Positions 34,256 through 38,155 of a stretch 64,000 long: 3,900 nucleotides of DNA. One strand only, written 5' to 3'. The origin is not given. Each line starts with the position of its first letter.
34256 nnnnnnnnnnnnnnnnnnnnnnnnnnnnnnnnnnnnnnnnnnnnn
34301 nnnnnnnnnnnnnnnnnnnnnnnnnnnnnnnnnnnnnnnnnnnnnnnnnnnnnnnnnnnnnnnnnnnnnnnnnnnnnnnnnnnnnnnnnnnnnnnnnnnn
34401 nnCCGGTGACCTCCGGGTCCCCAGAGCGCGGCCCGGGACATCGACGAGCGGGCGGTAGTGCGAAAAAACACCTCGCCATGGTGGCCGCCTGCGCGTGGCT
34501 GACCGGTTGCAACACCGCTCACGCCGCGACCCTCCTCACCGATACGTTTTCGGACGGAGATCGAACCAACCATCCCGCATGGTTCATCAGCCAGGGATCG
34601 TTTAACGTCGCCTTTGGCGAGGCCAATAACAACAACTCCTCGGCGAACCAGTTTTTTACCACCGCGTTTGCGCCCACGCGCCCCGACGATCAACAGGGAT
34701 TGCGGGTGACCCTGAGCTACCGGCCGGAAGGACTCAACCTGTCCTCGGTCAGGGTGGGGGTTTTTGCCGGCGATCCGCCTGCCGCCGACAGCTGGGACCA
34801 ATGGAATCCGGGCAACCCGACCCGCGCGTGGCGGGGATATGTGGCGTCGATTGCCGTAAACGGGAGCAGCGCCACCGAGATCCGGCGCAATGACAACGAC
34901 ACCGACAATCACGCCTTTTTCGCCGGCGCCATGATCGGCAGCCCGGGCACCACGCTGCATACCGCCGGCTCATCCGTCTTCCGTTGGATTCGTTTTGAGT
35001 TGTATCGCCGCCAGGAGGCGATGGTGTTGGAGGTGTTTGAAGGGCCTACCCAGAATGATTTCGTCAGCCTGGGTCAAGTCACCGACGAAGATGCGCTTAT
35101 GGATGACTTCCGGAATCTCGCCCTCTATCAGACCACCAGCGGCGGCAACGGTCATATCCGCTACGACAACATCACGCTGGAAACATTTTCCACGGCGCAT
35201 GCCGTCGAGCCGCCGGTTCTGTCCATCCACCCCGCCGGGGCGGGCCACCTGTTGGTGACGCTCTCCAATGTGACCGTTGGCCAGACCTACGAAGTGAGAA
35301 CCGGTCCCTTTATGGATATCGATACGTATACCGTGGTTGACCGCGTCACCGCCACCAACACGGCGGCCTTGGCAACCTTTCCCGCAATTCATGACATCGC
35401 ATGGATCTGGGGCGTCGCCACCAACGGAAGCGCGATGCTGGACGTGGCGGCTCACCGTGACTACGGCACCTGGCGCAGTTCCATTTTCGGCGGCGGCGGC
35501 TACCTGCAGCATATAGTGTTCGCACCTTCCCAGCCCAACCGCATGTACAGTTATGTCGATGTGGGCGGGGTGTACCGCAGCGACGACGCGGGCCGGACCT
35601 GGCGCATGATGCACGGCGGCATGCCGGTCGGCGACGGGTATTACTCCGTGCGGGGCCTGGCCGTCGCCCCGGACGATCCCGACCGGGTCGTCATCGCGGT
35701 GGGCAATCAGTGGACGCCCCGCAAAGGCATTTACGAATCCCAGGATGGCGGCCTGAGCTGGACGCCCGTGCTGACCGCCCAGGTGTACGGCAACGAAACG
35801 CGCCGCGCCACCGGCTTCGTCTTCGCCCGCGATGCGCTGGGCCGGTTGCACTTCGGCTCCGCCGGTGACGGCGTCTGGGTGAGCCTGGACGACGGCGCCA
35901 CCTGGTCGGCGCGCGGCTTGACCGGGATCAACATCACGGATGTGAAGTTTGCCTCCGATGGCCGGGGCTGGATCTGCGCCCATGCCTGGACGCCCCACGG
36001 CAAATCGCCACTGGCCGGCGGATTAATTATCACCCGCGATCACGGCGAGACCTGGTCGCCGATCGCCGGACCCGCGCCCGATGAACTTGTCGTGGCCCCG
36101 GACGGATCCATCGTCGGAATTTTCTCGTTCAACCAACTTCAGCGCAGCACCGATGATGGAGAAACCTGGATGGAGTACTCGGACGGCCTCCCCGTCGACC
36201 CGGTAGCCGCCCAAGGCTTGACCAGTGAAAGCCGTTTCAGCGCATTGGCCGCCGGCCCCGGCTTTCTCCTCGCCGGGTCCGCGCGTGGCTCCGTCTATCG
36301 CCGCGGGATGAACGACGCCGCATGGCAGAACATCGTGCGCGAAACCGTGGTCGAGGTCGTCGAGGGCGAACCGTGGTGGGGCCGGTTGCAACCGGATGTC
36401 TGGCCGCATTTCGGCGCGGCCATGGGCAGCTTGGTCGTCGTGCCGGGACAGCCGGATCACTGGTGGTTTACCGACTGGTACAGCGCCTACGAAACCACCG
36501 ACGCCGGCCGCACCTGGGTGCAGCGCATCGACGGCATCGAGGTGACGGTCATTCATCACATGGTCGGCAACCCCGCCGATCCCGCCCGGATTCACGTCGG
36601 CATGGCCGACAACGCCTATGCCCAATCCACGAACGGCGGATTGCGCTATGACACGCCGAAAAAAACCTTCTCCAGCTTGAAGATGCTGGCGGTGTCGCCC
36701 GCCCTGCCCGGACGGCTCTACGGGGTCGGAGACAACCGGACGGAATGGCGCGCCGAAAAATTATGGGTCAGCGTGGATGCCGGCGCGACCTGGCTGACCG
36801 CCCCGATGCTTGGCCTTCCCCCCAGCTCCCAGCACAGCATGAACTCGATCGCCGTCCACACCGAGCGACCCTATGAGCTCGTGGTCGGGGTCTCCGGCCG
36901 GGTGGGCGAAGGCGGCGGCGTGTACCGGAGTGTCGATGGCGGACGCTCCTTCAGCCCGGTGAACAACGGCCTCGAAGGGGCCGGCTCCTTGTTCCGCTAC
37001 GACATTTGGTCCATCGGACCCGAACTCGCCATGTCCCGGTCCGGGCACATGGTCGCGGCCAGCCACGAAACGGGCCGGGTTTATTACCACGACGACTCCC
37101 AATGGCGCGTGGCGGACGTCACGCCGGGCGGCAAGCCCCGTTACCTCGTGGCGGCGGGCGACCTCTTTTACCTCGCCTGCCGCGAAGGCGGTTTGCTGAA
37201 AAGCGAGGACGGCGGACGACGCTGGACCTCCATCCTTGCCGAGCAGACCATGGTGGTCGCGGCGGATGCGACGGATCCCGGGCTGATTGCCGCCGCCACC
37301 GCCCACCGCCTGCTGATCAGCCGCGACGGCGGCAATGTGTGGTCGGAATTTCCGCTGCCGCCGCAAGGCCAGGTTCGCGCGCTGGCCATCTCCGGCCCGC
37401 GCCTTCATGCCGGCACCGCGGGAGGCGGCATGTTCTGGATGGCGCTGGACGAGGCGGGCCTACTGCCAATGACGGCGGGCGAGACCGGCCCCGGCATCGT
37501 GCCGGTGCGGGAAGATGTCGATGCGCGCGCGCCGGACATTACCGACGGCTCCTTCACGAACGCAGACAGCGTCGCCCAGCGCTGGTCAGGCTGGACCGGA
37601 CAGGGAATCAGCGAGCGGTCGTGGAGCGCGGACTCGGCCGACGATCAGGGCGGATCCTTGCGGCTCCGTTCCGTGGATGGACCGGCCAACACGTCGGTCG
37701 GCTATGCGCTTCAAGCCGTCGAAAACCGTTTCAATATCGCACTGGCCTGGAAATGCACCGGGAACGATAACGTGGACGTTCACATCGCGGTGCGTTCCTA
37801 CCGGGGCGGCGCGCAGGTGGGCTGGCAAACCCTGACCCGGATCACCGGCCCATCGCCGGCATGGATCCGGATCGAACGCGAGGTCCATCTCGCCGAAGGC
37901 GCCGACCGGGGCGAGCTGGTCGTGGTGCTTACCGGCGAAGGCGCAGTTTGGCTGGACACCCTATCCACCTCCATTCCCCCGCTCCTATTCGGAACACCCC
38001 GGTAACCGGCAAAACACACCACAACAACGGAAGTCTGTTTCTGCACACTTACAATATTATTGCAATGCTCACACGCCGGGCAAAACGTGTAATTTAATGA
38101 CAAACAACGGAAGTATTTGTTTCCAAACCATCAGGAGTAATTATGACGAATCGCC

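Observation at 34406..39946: An unassigned domain of about 225 aa (DGDRT-NPAW ... IRYDNI) in three adjacent genes with three different fates: enzyme-fused, free secreted, and PEP-CTERM-anchored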

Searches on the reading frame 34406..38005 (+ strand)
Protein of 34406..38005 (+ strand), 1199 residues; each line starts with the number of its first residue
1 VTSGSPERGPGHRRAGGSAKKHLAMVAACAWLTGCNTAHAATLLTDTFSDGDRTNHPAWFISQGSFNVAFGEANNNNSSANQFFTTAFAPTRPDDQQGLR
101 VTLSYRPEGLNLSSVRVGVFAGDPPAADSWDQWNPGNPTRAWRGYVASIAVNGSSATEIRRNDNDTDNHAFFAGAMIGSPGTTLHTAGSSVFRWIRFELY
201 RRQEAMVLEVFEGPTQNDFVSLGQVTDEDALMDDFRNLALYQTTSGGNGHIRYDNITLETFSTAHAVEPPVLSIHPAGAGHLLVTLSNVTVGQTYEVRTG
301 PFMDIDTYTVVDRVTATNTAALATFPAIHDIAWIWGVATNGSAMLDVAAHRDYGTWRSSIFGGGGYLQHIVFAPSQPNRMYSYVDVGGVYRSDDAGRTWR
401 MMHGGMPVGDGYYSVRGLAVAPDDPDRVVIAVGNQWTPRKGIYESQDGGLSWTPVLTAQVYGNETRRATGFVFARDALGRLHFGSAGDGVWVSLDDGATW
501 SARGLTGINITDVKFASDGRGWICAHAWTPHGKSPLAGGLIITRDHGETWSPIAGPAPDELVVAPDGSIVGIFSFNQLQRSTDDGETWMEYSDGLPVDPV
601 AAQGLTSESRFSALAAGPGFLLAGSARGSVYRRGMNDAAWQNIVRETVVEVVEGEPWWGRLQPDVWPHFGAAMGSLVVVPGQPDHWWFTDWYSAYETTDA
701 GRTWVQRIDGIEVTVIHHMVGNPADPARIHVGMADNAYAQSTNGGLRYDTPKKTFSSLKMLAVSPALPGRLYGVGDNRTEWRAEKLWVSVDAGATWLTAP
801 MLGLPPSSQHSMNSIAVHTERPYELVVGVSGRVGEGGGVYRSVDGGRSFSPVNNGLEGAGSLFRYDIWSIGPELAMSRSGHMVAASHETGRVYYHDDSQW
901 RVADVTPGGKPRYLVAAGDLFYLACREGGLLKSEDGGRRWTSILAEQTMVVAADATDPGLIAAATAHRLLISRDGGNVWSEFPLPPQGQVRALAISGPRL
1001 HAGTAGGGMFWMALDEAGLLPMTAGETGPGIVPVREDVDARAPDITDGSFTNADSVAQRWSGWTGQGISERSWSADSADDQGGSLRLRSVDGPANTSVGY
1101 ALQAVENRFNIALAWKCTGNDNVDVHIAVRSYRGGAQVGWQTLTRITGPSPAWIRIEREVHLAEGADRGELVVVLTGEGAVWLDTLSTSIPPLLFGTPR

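Call 3: search_protein_families(library=pfam, proteins=[window:34406-38005:+], max_evalue=1)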
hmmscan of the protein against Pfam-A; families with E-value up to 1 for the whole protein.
window:34406-38005:+ (1199 aa): 3 families
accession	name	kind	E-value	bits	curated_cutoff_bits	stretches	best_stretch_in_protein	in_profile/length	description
PF15902.12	Sortilin-Vps10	-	5.3e-17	62.2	33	5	362-457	20-114/446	Sortilin, neurotensin receptor 3,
PF02012.26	BNR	-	4.4e-14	50.6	27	1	542-552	2-12/12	BNR/Asp-box repeat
PF19755.4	DUF6242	-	0.057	13.7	29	0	888-940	163-217/217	Domain of unknown function (DUF6242)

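Call 4: search_protein_families(library=ncbifam, proteins=[window:34406-38005:+], max_evalue=1)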
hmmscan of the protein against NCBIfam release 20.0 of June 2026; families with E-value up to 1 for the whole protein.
window:34406-38005:+ (1199 aa): 2 families
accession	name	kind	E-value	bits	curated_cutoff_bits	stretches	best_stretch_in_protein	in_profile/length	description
NF045728.1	glycosyl_F510_1955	equivalog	1.8e-35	122.4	175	4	373-502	101-212/246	F510_1955 family glycosylhydrolase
NF053688.1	BamI_Bacteroidota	equivalog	0.0036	16.6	370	0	428-457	366-398/452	BamI family beta-barrel-assembly machinery protein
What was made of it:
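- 34406..38005 (+): Gene 1. Layout: signal peptide or possible lipobox (LTGC), lectin-fold domain, small β linker, GH74-like double propeller, unassigned C-terminal ~155 aa. Pfam Sortilin-Vps10 and BNR match; NCBIfam F510_1955 glycosylhydrolase scores 122 bits, below its cut-off of 175 (calls 3, 4).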

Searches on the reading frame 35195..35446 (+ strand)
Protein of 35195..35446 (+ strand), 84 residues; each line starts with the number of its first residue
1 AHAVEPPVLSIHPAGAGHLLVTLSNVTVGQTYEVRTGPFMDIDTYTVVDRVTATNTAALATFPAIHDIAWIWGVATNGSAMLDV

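Call 71: search_protein_families(library=pfam, proteins=[window:35195-35446:+], max_evalue=1)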
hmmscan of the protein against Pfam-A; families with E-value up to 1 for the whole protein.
window:35195-35446:+ (84 aa): 0 families
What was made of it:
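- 35204..35425 (+): ~70-aa β linker, homologous to the C-terminal tail of gene 2. No Pfam hit (call 71).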

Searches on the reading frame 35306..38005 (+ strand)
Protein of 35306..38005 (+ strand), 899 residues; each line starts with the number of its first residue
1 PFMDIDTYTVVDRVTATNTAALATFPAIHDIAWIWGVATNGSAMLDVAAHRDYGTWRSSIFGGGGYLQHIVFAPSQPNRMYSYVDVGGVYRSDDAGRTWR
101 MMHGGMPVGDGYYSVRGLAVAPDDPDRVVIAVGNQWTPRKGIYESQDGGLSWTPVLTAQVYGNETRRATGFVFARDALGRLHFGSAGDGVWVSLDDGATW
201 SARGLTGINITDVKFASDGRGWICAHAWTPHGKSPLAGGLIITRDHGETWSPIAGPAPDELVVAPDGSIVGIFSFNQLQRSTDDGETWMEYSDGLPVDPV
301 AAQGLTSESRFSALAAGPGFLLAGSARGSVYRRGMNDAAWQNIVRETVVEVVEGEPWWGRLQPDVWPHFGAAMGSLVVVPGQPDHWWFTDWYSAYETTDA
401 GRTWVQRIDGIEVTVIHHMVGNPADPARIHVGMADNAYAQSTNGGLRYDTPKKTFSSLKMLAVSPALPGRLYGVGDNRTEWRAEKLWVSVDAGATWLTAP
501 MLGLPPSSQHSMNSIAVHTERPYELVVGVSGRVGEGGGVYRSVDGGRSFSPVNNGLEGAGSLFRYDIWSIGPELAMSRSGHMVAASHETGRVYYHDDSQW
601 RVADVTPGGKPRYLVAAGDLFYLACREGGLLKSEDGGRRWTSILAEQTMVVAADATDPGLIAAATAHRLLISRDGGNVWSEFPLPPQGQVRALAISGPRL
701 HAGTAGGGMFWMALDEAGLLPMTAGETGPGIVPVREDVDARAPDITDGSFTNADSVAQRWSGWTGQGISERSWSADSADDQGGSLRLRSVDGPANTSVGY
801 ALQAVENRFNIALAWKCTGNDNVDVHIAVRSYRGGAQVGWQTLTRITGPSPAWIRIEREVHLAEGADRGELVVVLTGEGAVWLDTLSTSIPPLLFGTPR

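Call 40: search_solved_structures(query=window:35306-38005:+, max_evalue=0.001)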
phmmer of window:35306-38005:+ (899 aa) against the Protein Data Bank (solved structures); distinct sequences matched with E-value up to 0.001: 15.
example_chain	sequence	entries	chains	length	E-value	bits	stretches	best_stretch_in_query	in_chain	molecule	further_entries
6p2m_A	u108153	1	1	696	1.7e-22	82.6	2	49-257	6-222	Type 3a cellulose-binding domain protein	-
2cn2_A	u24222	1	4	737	5.7e-19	70.9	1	56-202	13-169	BETA-1,4-XYLOGLUCAN HYDROLASE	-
2cn3_A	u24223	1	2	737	6.1e-18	67.5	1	56-202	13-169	BETA-1,4-XYLOGLUCAN HYDROLASE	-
6mgj_A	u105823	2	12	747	2.6e-16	62.1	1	55-202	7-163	Xyloglucanase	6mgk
6mgl_A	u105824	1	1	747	3.2e-15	58.5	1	55-202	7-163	Xyloglucanase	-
5jwz_A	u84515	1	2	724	3.8e-15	58.3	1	54-202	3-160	Cellulose-binding family II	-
6p2o_A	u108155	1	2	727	8.6e-15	57.1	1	54-224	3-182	Xyloglucanase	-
6p2n_A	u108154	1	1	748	6.1e-14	54.3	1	55-203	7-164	Xyloglucanase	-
1sqj_A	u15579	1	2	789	1.5e-13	52.9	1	56-257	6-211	oligoxyloglucan reducing-end-specific cellobiohydrolase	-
2ebs_A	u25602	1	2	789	1.5e-13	52.9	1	56-257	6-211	Oligoxyloglucan reducing end-specific cellobiohydrolase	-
4lgn_A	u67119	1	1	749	9e-13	50.4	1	55-202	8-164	Cellulose-binding, family II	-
7kn8_A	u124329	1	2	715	3.7e-12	48.4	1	55-201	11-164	Cellulase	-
5fkt_A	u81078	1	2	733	5.3e-11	44.6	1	53-202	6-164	ENDO-1,4-BETA-GLUCANASE/XYLOGLUCANASE, GLY74A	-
5fkr_A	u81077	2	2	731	1e-10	43.6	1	55-202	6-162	ENDO-1,4-BETA-GLUCANASE/XYLOGLUCANASE, PUTATIVE, GLY74A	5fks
5fkq_A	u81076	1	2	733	6.2e-10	41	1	53-202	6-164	ENDO-1,4-BETA-GLUCANASE/XYLOGLUCANASE, PUTATIVE, GLY74A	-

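Call 47: search_solved_structures(query=window:35306-37600:+, max_evalue=1e-12, show_alignments=3)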
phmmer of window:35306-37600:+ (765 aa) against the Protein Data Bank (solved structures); distinct sequences matched with E-value up to 1e-12: 12.
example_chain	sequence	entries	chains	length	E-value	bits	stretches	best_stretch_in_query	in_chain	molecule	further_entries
6p2m_A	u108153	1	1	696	5.3e-23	84.4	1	49-257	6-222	Type 3a cellulose-binding domain protein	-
2cn2_A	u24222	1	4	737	1.2e-19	73.3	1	56-202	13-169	BETA-1,4-XYLOGLUCAN HYDROLASE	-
2cn3_A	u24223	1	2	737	1.5e-18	69.7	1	56-202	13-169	BETA-1,4-XYLOGLUCAN HYDROLASE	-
6mgj_A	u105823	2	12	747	6.8e-17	64.2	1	55-202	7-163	Xyloglucanase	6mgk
6mgl_A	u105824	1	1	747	7.1e-16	60.8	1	55-202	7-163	Xyloglucanase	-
5jwz_A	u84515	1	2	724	8.5e-16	60.6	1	54-202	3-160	Cellulose-binding family II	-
6p2o_A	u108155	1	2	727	3.3e-15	58.7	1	54-224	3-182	Xyloglucanase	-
6p2n_A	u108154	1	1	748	8.3e-15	57.3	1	55-202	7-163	Xyloglucanase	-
1sqj_A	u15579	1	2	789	1.3e-13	53.4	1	56-257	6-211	oligoxyloglucan reducing-end-specific cellobiohydrolase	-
2ebs_A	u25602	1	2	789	1.3e-13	53.4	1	56-257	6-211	Oligoxyloglucan reducing end-specific cellobiohydrolase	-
7kn8_A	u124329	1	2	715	4.1e-13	51.7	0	55-201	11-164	Cellulase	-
4lgn_A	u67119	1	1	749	9.8e-13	50.5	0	55-202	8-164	Cellulose-binding, family II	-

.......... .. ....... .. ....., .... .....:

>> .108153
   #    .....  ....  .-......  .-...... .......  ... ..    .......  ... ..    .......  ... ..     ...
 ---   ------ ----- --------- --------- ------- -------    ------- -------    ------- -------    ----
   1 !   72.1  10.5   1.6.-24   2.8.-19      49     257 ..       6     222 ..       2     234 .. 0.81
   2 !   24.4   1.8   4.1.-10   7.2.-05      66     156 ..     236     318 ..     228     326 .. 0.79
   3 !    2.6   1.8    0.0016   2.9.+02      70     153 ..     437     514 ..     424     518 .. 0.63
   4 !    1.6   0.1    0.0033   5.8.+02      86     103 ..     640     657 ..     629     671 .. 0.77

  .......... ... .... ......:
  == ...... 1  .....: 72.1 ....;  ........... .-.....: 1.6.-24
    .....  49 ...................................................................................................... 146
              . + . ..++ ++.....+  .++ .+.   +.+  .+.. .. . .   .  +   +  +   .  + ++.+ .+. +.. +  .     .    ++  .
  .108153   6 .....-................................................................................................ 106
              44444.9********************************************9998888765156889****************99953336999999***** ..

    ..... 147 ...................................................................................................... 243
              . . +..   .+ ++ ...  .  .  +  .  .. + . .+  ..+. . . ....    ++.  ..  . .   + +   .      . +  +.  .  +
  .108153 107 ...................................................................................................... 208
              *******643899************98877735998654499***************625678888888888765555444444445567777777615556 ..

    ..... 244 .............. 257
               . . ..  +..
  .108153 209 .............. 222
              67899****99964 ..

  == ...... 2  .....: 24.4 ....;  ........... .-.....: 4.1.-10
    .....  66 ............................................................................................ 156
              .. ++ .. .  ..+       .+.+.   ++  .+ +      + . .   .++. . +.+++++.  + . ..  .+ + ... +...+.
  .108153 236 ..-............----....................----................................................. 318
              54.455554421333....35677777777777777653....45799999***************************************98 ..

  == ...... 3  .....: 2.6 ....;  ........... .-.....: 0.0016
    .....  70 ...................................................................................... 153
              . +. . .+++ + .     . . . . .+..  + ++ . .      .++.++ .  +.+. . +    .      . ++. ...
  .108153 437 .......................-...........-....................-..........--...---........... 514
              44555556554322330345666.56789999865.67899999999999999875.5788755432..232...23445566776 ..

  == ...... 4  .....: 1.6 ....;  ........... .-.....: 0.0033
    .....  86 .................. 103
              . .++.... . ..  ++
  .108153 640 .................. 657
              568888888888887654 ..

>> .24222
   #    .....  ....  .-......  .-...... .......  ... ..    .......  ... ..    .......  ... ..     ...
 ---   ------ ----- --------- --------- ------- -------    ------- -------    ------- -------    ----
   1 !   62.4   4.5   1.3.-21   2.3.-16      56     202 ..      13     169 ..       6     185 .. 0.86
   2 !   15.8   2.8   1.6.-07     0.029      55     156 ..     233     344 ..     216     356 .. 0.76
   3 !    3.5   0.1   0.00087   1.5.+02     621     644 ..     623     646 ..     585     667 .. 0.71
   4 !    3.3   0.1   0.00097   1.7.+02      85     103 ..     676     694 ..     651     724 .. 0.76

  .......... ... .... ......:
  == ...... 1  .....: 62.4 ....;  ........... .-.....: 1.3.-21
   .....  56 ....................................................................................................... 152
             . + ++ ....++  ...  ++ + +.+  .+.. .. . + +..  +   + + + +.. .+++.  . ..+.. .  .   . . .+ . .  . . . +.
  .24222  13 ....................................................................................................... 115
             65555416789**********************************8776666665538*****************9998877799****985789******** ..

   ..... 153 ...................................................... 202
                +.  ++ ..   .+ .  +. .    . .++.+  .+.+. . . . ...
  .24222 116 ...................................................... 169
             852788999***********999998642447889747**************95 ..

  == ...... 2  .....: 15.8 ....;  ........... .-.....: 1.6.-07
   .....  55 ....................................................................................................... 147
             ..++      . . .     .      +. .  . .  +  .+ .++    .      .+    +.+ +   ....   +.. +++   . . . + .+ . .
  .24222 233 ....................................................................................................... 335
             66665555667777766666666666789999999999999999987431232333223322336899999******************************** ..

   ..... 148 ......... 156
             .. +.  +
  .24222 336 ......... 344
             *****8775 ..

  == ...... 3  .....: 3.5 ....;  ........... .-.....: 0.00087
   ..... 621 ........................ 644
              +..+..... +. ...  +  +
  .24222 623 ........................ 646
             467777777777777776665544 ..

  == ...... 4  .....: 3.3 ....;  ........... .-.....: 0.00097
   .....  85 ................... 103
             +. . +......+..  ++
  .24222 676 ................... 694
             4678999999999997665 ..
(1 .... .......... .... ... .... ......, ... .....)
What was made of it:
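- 35450..37453 (+): GH74-like BNR/Asp-box double propeller. Candidate catalytic Asp residues are D385 (SYVDVGG) and D690 (FTDWYS). D385 aligns with the residue that differs between Xgh74A entry 2cn2 (D) and 2cn3 (A) (call 47).
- On GH74 (fused propeller of gene 1): The best PDB hits are all GH74 (E 5e-23 to 1e-12), but only over the N-terminal ~200 aa. D385 aligns with the residue that is Asp in 2cn2 and Ala in 2cn3 (call 47).
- Closest known: GH74 xyloglucanases. Same: The first catalytic Asp position is conserved (call 47).
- Checked: The propeller of gene 1 is most similar to GH74 xyloglucanases in the PDB (E 5e-23; calls 40, 47).
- It keeps the Asp that aligns with the residue changed to Ala in the Xgh74A entry 2cn3 (call 47).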
